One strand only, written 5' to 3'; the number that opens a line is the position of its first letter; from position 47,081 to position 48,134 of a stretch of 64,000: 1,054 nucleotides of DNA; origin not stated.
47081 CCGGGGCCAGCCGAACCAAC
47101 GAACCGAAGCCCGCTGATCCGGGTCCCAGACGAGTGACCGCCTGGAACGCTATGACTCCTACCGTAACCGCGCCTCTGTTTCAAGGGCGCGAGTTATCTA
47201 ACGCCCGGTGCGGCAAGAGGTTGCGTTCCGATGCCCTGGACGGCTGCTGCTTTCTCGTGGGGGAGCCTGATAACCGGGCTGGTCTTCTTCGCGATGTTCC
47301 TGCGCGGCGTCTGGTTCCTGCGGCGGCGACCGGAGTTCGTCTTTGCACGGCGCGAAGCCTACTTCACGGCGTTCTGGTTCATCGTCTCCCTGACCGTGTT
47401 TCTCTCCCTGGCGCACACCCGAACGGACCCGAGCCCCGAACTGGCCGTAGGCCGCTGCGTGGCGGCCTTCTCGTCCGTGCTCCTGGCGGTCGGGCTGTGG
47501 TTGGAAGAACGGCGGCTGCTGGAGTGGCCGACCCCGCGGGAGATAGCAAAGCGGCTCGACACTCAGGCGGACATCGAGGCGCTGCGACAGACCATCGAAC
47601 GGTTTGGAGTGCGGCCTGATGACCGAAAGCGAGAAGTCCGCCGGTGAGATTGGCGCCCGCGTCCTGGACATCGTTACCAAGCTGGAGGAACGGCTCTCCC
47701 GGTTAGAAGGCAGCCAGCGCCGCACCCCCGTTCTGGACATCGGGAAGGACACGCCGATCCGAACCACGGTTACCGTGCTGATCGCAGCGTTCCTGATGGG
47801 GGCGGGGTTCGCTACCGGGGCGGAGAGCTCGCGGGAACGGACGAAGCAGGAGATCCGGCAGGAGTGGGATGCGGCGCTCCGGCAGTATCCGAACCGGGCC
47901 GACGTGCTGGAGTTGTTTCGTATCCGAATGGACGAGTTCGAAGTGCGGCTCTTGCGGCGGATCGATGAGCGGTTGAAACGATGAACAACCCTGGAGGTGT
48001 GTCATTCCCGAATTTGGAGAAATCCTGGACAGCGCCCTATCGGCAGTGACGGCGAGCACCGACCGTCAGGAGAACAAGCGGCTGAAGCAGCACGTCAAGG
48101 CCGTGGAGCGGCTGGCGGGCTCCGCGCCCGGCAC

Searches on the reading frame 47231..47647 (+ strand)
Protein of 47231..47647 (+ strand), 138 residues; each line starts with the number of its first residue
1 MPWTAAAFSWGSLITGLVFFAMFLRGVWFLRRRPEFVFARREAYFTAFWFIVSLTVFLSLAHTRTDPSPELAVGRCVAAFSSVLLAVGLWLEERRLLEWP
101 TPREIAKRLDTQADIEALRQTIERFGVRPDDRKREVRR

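Call 54: search_protein_families(library=phrogs, proteins=[window:47231-47647:+], max_evalue=0.01)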
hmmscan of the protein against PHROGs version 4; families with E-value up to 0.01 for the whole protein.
window:47231-47647:+ (138 aa): 0 families

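Call 74: search_protein_families(library=pfam, proteins=[window:47231-47647:+], max_evalue=0.01)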
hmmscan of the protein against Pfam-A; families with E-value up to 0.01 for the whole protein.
window:47231-47647:+ (138 aa): 1 family
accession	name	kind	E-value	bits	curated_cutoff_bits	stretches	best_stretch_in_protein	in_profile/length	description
PF25487.1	ETR1_N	-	0.00021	21.9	27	1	13-96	11-94/97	Ethylene receptor 1-like, N-terminal domain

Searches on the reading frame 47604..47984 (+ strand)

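Call 54: search_protein_families(library=phrogs, proteins=[window:47604-47984:+], max_evalue=0.01)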
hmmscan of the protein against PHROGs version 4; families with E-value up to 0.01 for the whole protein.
window:47604-47984:+ (126 aa): 1 family
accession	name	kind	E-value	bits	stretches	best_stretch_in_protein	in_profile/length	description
phrog_1327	-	lysis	0.0037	18.1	0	53-94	7-48/158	Rz-like spanin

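Call 74: search_protein_families(library=pfam, proteins=[window:47604-47984:+], max_evalue=0.01)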
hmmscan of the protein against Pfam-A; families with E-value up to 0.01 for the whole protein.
window:47604-47984:+ (126 aa): 0 families
